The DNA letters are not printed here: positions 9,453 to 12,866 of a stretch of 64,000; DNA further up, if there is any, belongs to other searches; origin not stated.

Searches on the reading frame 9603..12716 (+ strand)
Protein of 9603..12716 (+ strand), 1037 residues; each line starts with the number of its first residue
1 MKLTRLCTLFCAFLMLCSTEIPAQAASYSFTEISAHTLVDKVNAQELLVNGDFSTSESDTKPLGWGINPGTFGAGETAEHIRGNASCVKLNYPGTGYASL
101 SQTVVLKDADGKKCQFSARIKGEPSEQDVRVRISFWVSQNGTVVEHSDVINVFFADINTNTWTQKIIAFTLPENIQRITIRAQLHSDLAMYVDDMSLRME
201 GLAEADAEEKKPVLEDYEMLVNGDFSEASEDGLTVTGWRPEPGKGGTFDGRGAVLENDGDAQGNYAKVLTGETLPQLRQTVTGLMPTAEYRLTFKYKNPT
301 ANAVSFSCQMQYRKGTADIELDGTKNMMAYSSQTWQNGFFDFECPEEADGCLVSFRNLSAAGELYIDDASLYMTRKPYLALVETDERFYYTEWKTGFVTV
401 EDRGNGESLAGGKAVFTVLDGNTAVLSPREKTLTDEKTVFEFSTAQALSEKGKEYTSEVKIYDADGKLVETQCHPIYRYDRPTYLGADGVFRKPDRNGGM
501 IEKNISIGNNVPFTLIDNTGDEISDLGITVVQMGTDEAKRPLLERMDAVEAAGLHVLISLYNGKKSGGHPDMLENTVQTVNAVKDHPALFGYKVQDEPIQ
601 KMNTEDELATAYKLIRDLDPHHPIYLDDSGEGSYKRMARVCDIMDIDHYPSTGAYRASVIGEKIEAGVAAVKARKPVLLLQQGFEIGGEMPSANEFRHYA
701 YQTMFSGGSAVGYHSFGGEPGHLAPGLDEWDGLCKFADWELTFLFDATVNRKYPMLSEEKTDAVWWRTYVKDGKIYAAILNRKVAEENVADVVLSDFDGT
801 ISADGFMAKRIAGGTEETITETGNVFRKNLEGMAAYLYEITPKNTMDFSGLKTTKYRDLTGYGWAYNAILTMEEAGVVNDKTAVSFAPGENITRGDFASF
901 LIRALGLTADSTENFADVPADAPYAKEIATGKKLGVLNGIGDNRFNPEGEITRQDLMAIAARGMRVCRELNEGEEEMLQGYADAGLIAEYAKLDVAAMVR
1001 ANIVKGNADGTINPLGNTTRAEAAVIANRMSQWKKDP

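Call 4: search_protein_families(library=pfam, proteins=[window:9603-12716:+], max_evalue=0.1)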
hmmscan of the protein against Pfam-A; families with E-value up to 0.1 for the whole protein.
window:9603-12716:+ (1037 aa): 2 families
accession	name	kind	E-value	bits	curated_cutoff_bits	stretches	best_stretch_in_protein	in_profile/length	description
PF00395.25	SLH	-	4.1e-28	97.5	20.8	3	915-955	2-42/44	S-layer homology domain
PF02018.23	CBM_4_9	-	1e-05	26.4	25.9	0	218-355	2-129/136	Carbohydrate binding domain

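Call 5: search_protein_families(library=ncbifam, proteins=[window:9603-12716:+], max_evalue=0.1)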
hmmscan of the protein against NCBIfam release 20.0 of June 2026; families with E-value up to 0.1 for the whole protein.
window:9603-12716:+ (1037 aa): 1 family
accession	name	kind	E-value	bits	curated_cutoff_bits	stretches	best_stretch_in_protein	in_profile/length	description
NF033190.2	inl_like_NEAT_1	exception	2.1e-11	42.8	1275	1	853-1012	579-733/754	NEAT domain-containing leucine-rich repeat protein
